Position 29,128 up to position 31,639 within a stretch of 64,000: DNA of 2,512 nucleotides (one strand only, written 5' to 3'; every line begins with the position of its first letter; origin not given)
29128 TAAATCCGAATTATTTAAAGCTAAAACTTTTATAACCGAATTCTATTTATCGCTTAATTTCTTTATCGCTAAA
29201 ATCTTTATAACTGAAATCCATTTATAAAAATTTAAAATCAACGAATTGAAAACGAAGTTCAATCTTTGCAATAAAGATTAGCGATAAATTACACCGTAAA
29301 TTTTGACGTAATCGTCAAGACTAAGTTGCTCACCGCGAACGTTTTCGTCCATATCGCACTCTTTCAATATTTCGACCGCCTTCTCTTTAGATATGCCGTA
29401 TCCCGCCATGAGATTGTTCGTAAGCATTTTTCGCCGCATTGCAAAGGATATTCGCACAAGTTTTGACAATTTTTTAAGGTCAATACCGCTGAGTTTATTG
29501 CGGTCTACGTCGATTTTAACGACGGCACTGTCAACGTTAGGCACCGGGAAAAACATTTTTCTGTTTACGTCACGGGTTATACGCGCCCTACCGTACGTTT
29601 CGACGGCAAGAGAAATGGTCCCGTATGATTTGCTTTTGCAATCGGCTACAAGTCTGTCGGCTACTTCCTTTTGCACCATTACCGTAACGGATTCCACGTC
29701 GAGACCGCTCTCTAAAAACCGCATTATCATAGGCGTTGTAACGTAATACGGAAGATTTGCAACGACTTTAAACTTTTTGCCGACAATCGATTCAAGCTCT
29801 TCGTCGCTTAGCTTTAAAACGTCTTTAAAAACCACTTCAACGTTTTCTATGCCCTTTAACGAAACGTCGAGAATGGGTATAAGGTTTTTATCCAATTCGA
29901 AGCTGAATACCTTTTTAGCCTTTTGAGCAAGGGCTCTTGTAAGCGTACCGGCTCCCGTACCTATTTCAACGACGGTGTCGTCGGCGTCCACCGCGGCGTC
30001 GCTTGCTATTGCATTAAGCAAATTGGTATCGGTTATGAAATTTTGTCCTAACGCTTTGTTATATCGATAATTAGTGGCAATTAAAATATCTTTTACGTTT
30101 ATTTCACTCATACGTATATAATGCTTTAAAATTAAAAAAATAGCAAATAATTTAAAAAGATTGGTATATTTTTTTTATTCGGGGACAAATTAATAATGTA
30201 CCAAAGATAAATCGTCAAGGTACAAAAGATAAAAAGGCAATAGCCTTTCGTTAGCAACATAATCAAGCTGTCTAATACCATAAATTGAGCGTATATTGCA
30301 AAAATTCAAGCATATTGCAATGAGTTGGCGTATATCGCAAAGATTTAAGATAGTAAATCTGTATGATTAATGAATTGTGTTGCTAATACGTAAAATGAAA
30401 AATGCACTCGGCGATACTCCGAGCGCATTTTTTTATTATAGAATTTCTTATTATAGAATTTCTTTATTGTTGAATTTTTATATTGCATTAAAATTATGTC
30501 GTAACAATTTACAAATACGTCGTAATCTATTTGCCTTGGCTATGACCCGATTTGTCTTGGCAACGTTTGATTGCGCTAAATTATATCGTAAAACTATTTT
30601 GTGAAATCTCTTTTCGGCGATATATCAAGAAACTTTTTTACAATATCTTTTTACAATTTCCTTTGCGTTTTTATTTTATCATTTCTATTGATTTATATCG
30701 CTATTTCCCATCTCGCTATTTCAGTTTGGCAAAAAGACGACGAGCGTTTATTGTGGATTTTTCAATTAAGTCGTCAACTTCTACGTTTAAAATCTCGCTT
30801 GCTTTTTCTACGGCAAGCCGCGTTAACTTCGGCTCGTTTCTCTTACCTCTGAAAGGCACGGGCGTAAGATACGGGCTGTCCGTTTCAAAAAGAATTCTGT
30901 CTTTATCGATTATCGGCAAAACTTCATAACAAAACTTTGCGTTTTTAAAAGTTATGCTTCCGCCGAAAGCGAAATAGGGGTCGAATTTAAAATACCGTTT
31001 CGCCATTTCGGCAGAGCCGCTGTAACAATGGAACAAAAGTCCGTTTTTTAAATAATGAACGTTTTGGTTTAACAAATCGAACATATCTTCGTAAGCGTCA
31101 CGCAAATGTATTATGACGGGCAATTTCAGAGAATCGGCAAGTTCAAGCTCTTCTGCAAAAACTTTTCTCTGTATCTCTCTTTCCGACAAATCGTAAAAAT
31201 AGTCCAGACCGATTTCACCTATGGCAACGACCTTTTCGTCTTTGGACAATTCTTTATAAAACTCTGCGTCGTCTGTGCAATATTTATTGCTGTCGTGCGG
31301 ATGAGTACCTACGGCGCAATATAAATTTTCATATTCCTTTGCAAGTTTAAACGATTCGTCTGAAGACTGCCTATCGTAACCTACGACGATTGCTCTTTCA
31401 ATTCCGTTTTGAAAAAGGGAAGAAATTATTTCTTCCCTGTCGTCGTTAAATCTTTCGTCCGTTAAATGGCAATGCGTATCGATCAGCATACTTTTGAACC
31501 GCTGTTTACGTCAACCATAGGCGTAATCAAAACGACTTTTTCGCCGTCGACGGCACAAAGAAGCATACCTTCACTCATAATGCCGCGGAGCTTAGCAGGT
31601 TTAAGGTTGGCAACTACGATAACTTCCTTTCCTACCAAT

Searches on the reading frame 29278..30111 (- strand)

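Call 93: search_protein_families(library=pfam, proteins=[window:29278-30111:-], max_evalue=0.00001)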
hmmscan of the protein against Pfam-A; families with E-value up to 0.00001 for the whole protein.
window:29278-30111:- (277 aa): 1 family
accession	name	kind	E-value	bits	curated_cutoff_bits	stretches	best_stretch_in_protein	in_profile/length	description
PF00398.26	RrnaAD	-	4.9e-56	190.2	24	1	17-272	4-258/263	Ribosomal RNA adenine dimethylase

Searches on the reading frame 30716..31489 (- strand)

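Call 93: search_protein_families(library=pfam, proteins=[window:30716-31489:-], max_evalue=0.00001)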
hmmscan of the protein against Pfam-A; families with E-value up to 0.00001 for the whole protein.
window:30716-31489:- (257 aa): 1 family
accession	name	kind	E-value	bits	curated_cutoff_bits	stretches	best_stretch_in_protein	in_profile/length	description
PF01026.27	TatD_DNase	-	1.9e-76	257.2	27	1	3-253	1-252/253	TatD related DNase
